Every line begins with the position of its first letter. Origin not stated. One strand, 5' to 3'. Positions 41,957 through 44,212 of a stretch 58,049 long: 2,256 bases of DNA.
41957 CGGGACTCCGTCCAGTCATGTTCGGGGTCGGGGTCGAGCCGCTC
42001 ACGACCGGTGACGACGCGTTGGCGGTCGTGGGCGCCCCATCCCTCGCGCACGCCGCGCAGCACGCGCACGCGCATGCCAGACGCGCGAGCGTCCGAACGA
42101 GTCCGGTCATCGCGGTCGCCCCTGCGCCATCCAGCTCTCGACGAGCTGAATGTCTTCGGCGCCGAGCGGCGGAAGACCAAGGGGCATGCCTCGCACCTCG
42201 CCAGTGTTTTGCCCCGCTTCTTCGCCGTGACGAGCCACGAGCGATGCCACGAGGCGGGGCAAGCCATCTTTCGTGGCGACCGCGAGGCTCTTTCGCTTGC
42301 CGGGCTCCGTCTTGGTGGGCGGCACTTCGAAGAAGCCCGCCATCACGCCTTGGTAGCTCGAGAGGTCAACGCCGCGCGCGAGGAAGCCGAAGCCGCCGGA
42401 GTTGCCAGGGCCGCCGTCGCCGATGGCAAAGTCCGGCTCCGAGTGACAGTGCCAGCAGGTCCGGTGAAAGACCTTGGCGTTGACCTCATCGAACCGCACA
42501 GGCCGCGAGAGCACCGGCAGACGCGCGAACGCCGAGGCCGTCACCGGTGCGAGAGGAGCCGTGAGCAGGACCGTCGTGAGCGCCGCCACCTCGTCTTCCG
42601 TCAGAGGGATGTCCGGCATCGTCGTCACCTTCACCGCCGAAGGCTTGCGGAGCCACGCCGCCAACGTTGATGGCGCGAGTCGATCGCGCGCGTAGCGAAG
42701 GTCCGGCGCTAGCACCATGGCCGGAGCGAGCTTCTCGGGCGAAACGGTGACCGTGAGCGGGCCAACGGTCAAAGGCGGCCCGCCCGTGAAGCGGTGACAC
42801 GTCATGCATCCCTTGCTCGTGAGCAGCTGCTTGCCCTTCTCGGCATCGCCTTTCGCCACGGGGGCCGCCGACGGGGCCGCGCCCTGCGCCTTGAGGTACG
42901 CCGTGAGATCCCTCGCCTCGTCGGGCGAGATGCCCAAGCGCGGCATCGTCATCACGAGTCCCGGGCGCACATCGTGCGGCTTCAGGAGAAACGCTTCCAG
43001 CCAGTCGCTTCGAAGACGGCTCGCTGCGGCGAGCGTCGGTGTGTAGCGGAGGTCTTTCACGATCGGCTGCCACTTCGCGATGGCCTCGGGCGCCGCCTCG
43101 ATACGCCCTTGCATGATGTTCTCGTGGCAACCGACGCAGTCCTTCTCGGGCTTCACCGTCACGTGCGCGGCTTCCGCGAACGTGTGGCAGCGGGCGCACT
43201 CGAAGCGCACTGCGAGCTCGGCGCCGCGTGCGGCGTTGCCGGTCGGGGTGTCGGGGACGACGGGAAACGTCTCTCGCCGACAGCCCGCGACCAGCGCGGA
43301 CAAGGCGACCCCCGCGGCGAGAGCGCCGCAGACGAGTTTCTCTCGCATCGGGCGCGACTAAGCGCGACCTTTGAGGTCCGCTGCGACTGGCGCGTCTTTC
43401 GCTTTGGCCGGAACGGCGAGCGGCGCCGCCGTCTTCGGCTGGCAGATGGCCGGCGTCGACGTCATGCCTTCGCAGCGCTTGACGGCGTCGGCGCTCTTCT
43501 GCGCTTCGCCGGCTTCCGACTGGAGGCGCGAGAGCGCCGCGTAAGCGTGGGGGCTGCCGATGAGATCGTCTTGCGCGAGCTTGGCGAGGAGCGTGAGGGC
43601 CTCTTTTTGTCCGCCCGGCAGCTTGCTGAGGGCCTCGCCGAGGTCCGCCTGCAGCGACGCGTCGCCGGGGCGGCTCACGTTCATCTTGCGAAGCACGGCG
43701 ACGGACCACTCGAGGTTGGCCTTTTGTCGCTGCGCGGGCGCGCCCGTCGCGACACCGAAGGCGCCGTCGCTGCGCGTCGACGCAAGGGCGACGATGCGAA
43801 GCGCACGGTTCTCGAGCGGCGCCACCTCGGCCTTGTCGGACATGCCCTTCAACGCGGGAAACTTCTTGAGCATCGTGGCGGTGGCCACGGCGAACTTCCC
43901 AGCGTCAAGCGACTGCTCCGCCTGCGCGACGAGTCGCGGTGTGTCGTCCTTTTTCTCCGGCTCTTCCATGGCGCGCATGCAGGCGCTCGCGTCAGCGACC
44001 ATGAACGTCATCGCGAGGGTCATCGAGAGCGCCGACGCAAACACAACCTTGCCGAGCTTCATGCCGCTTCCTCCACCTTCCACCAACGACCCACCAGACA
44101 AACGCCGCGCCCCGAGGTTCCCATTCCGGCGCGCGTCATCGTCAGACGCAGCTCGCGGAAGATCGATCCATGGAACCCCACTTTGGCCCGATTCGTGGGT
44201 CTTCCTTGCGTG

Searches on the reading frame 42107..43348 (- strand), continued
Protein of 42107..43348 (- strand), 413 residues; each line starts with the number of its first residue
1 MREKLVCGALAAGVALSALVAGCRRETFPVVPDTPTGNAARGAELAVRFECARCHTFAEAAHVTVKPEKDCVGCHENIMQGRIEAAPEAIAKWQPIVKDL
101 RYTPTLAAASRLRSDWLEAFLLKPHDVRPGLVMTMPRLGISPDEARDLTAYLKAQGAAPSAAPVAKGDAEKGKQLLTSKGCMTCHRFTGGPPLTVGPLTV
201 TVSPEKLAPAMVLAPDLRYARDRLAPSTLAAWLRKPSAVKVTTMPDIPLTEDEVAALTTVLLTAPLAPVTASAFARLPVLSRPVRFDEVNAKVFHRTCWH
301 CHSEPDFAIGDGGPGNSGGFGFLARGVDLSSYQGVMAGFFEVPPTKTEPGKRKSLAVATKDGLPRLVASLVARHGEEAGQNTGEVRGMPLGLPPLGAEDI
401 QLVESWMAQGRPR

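Call 43: predict_structure(alignment_id=A4)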
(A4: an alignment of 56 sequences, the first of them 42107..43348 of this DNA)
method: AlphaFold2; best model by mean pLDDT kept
length: 413 residues; sequences in the alignment: 56
mean_pLDDT: 86.7   pTM: 0.84
mean pLDDT of the five models: 86.7, 85.3, 84.7, 82.6, 81.4
residues with pLDDT >= 90: 224; 70-90: 142; 50-70: 37; < 50: 10
segments of 3 or more residues with pLDDT < 50: 308-317
pLDDT, mean of each block of 10 residues (from residue 1): 76 86 88 93 91 81 77 90 92 87 88 95 87 73 96 89 95 98 97 97 94 95 96 95 95 98 95 93 95 77 51 44 74 87 72 90 92 87 75 86 95 75
secondary structure, 60 per line:
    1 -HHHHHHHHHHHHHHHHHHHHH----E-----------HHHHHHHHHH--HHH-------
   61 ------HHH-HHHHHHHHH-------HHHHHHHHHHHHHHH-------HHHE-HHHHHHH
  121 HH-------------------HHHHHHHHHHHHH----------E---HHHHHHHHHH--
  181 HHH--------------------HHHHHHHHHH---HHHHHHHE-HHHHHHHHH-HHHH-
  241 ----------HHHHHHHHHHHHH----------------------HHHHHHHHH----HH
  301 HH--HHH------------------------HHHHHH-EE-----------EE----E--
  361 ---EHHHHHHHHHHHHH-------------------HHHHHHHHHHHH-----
elements in order: H2-22 H39-48 H71-79 H87-101 H114-122 H142-154 H169-178 H204-213 H217-223 H226-234 H236-239 H251-263 H286-294 H299-302 H332-337 H365-377 H397-408

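Call 47: search_protein_families(library=pfam, proteins=[L085:11922-13148:+, L085:13165-13653:-, L085:5570-6817:-, L085:4528-5544:+], max_evalue=1)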
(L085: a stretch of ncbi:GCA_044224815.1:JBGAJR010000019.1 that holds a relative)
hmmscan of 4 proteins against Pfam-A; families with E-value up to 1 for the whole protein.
L085:11922-13148:+ (408 aa): 1 family
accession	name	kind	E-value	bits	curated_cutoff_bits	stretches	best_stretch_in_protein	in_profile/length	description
PF11138.13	DUF2911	-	0.26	11.6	27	0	228-267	29-63/145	Protein of unknown function (DUF2911)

L085:13165-13653:- (162 aa): 0 families

L085:5570-6817:- (415 aa): 0 families

L085:4528-5544:+ (338 aa): 6 families
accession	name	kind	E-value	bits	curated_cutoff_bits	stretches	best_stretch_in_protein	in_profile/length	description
PF07719.23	TPR_2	-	0.00039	20.8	27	1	48-80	1-33/34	Tetratricopeptide repeat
PF13432.12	TPR_16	-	0.0065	17.3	32.7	1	53-109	2-58/65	Tetratricopeptide repeat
PF14559.12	TPR_19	-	0.15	12.8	25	1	58-101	1-44/68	Tetratricopeptide repeat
PF08308.17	PEGA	-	0.26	11.7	20.8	1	164-195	24-58/71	PEGA domain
PF13181.12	TPR_8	-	0.3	11.8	25.7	1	48-80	1-33/34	Tetratricopeptide repeat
PF07945.16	Toxin_16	-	0.52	10.7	25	0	252-274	4-26/36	Janus-atracotoxin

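Call 73: search_protein_families(library=pfam, proteins=[L077:11213-12751:+, L077:12714-13880:+, L077:13929-14957:-, L049:11243-12913:+, L049:12928-13302:+, L049:13336-13836:+, L049:13833-14891:+], max_evalue=0.001)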
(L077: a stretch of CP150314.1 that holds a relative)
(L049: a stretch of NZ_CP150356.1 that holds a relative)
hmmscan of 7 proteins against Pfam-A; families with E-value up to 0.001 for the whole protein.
L077:11213-12751:+ (512 aa): 2 families
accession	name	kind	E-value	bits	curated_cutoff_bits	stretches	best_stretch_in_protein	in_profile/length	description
PF00512.31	HisKA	-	1.3e-14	54.4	26.9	1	292-354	2-63/66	His Kinase A (phospho-acceptor) domain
PF02518.31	HATPase_c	-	5.3e-09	36.9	26.4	1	400-510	1-107/111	Histidine kinase-, DNA gyrase B-, and HSP90-like ATPase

L077:12714-13880:+ (388 aa): 2 families
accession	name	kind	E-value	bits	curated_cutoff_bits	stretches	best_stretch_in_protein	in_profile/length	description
PF07081.18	DUF1349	-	5e-62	209.2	32.4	1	203-383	1-177/179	Protein of unknown function (DUF1349)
PF17851.8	GH43_C2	-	1e-08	35.6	22.7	1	243-381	49-201/203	Beta xylosidase C-terminal Concanavalin A-like domain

L077:13929-14957:- (342 aa): 1 family
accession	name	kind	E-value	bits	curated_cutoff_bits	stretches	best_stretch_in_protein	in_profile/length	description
PF11695.14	DUF3291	-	1.5e-60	203.4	23.5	1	179-317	1-138/139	Domain of unknown function (DUF3291)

L049:11243-12913:+ (556 aa): 3 families
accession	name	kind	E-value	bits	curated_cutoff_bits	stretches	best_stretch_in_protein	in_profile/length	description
PF00512.31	HisKA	-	4.2e-14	52.8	26.9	1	336-398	2-63/66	His Kinase A (phospho-acceptor) domain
PF02518.31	HATPase_c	-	4.1e-10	40.5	26.4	1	444-554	1-107/111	Histidine kinase-, DNA gyrase B-, and HSP90-like ATPase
PF00672.30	HAMP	-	0.00094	19.9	25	0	281-327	3-49/53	HAMP domain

L049:12928-13302:+ (124 aa): 1 family
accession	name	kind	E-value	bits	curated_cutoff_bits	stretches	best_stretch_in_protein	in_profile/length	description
PF00072.30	Response_reg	-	7.8e-17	61.9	30.2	1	6-116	1-110/111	Response regulator receiver domain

L049:13336-13836:+ (166 aa): 0 families

L049:13833-14891:+ (352 aa): 0 families

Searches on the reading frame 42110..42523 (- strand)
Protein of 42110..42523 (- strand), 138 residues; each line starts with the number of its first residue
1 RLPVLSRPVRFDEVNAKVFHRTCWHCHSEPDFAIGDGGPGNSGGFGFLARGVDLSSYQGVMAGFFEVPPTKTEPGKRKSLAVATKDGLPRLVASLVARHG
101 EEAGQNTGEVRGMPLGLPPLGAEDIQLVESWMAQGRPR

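Call 61: search_protein_families(library=pfam, proteins=[window:42110-42523:-], max_evalue=10)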
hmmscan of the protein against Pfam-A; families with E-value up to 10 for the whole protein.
seq(138 aa): 1 family
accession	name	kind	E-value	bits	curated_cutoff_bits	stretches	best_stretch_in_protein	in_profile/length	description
PF06934.16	CTI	-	0.0044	16.1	25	1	109-136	84-111/692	Fatty acid cis/trans isomerase (CTI)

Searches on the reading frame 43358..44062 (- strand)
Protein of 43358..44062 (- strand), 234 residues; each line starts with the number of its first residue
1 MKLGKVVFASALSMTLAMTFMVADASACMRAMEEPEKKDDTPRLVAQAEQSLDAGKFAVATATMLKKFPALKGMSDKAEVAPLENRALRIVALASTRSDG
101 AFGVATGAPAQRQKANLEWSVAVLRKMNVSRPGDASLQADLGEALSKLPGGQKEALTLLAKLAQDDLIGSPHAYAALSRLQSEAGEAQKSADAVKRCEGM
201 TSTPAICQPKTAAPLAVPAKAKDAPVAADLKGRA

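Call 3: search_protein_families(library=pfam, proteins=[window:43358-44062:-], max_evalue=0.01)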
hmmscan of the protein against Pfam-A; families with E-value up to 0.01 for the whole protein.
window:43358-44062:- (234 aa): 0 families

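Call 5: search_protein_families(library=ncbifam, proteins=[window:43358-44062:-], max_evalue=0.01)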
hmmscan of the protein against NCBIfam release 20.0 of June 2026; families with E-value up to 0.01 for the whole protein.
window:43358-44062:- (234 aa): 0 families

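Call 18: find_homologous_proteins(query=window:43358-44062:-, max_evalue=0.001)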
Query window:43358-44062:- (234 aa): 150 proteins with E <= 0.001 among 5269 candidates; the best 120 are listed.
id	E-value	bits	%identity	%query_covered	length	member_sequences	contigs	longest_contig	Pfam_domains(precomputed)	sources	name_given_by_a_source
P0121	3.6e-138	476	100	100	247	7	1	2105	-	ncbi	-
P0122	8.8e-83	295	65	100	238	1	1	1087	-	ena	-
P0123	1.6e-82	294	68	100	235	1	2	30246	-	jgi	jgi:hypothetical protein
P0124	6.7e-81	289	67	88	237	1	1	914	-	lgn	-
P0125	8.3e-81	289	67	100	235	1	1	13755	-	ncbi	-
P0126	1.2e-76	275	65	100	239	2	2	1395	-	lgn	-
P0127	4.7e-75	270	65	88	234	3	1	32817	-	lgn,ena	-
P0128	2.3e-72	261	62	96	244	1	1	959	-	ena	-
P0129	1.5e-71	258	65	88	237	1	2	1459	-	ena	-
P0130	1.1e-70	255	64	87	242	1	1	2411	-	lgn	-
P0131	3.8e-68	247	60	99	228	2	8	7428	-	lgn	-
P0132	1.8e-53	199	56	78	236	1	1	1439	-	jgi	jgi:hypothetical protein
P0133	1.5e-50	190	54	86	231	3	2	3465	-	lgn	-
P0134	6.8e-45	171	48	82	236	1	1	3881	-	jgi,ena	-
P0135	1.5e-42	164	45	93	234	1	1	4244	-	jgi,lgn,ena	-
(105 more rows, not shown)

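Call 27: predict_structure(alignment_id=A2)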
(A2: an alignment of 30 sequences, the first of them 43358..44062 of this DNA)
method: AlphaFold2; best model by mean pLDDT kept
length: 234 residues; sequences in the alignment: 30
mean_pLDDT: 85.1   pTM: 0.74
mean pLDDT of the five models: 85.1, 84.9, 83.8, 83.3, 83.3
residues with pLDDT >= 90: 153; 70-90: 21; 50-70: 57; < 50: 3
segments of 3 or more residues with pLDDT < 50: none
pLDDT, mean of each block of 10 residues (from residue 1): 53 55 55 75 97 95 96 79 95 96 83 95 96 97 98 98 98 98 97 97 90 64 62 58
secondary structure, 60 per line:
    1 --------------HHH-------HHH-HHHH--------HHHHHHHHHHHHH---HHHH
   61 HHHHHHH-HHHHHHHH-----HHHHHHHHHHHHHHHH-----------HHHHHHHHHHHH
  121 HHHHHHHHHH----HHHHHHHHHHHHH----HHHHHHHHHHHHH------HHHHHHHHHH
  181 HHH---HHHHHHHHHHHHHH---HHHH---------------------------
elements in order: H29-32 H41-53 H57-67 H69-76 H82-97 H109-130 H135-147 H152-164 H171-183 H187-200 H204-207
